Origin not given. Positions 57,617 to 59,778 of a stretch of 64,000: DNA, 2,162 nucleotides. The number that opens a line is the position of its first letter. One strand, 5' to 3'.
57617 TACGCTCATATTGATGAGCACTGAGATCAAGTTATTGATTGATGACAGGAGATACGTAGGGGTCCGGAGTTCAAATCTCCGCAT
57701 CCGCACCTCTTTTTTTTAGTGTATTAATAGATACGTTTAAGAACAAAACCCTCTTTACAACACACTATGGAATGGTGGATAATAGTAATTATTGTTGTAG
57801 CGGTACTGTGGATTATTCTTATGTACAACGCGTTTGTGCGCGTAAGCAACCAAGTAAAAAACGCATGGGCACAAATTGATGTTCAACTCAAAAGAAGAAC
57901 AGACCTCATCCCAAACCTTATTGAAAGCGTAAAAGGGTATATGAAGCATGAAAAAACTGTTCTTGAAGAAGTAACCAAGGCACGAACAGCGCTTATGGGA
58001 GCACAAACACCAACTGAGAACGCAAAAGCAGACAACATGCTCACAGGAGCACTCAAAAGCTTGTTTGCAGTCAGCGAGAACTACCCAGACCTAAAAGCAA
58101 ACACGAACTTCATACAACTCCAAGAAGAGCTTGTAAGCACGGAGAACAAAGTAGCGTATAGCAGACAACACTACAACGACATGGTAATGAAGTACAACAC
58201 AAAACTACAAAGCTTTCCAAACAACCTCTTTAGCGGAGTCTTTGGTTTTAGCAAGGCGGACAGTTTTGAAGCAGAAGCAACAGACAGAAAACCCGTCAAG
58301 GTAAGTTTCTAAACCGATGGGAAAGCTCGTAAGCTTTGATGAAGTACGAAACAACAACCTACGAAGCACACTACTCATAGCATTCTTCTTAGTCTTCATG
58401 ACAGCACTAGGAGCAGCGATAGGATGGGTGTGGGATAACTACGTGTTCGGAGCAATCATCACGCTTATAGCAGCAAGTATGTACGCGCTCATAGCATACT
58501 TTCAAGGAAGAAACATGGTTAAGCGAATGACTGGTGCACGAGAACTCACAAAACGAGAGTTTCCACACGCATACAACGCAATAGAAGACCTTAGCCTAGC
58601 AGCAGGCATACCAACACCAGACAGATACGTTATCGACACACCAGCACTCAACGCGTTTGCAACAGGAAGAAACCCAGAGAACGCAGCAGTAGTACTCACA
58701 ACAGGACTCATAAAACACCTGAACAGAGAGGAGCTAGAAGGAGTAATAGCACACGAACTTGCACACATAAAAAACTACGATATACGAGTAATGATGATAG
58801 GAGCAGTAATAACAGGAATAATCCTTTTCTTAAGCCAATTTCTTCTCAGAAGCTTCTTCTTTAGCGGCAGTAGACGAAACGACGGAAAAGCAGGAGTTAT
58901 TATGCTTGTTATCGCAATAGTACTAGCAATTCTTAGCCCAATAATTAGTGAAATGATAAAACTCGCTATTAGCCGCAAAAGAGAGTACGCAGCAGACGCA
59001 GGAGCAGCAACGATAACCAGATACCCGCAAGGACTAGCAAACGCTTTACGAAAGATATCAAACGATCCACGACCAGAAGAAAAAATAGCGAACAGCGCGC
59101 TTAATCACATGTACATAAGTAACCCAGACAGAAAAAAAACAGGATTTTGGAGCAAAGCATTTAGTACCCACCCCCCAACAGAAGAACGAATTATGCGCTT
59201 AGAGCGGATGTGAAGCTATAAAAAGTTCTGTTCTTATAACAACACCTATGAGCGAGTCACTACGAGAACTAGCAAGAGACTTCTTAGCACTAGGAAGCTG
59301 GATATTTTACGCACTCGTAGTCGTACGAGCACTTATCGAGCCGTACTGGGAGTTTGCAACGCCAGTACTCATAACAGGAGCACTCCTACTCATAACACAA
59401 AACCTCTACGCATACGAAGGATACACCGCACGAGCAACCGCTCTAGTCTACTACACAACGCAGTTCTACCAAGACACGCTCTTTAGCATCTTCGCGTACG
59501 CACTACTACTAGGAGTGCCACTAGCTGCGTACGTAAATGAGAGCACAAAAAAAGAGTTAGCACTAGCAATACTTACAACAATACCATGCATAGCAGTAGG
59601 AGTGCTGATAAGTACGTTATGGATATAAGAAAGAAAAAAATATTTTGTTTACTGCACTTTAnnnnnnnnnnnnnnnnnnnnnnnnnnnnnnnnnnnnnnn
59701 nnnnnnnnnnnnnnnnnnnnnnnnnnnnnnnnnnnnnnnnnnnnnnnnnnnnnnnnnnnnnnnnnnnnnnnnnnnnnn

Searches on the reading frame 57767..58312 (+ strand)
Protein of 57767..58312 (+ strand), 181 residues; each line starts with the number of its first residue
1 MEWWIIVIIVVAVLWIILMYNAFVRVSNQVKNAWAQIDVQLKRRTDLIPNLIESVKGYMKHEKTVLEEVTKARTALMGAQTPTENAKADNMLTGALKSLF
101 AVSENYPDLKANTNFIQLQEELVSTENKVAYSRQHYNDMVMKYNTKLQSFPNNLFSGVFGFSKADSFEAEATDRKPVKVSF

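Call 3: search_protein_families(library=pfam, proteins=[window:57767-58312:+], max_evalue=1)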
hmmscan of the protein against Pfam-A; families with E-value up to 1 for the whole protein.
window:57767-58312:+ (181 aa): 5 families
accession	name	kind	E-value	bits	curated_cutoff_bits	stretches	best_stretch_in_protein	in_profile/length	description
PF04011.17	LemA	-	7.1e-63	211.3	26.2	1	33-181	1-149/149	LemA family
PF23219.2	LAMB1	-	0.013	15.7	26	1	45-110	64-128/155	LAMB1-4 helical domain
PF06667.17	PspB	-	0.055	14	25.6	1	5-33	10-38/73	Phage shock protein B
PF13974.11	YebO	-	0.071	13.8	27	1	5-64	4-61/80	YebO-like protein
PF21692.3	Talin_R4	-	0.099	13.4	27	0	30-64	30-64/126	Talin, R4 domain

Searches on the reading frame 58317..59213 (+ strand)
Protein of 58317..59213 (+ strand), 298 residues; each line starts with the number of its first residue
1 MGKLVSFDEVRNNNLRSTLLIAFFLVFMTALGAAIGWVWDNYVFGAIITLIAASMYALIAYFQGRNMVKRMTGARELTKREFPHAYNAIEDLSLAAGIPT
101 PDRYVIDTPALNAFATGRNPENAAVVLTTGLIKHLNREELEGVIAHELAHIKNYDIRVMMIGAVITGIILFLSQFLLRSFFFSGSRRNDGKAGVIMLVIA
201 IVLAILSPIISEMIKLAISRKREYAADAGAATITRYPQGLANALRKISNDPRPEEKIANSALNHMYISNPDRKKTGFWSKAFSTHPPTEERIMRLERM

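Call 3: search_protein_families(library=pfam, proteins=[window:58317-59213:+], max_evalue=1)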
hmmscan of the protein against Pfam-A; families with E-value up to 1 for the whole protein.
window:58317-59213:+ (298 aa): 15 families
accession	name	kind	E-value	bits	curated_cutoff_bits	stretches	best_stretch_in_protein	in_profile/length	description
PF01435.24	Peptidase_M48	-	1.4e-34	120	20.3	1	88-297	10-184/186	Peptidase family M48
PF05569.17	Peptidase_M56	-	1.4e-06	28.1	31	1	43-171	107-224/296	BlaR1 peptidase M56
PF10754.15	DUF2569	-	0.00097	20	26.5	1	153-214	47-106/143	Protein of unknown function (DUF2569)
PF10263.15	SprT-like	-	0.0013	19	25.6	1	120-154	41-75/108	SprT-like family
PF04450.18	BSP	-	0.011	16.1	23.8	1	113-171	70-133/207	Peptidase of plants and bacteria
PF09335.16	VTT_dom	-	0.012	16.6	33.9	1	26-90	5-63/123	VTT domain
PF07332.16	Phage_holin_3_6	-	0.013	16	28.4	1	20-81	45-107/116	Putative Actinobacterial Holin-X, holin superfamily III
PF18895.5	T4SS_pilin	-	0.019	15.5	26.6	1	159-212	17-69/71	Type IV secretion system pilin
PF18958.6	DUF5700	-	0.036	13.9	25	1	113-157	108-147/283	Putative zinc dependent peptidase (DUF5700)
PF14163.11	SieB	-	0.038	14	26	1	163-225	5-69/147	Super-infection exclusion protein B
PF13273.12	DUF4064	-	0.056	14.1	32.1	1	134-205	38-101/102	Protein of unknown function (DUF4064)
PF20990.2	DUF2207_C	-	0.1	12.7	33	0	15-73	138-195/247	Predicted membrane protein (DUF2207) C-terminal domain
PF11457.13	DUF3021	-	0.25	12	24.7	1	15-70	65-122/130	Protein of unknown function (DUF3021)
PF12679.13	ABC2_membrane_2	-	0.69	9.5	27.2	1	155-214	150-206/283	ABC-2 family transporter protein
PF06157.16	DUF973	-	0.92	9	26.4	1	138-211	42-118/309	Protein of unknown function (DUF973)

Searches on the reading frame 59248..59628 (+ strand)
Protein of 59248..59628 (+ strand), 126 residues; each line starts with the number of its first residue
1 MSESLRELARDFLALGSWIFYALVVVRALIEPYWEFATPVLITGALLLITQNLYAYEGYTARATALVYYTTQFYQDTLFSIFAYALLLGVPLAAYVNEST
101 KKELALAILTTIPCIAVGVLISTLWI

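Call 3: search_protein_families(library=pfam, proteins=[window:59248-59628:+], max_evalue=1)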
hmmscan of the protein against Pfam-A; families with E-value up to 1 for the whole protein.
window:59248-59628:+ (126 aa): 3 families
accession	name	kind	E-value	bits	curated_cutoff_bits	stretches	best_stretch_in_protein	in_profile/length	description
PF06699.16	PIG-F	-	0.12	13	24.2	1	65-120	61-116/183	GPI biosynthesis protein family Pig-F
PF04281.18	Tom22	-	0.12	12.6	28.7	1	62-98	83-119/141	Mitochondrial import receptor subunit Tom22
PF12666.12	PrgI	-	0.46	11.5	27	0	80-119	23-63/91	PrgI family protein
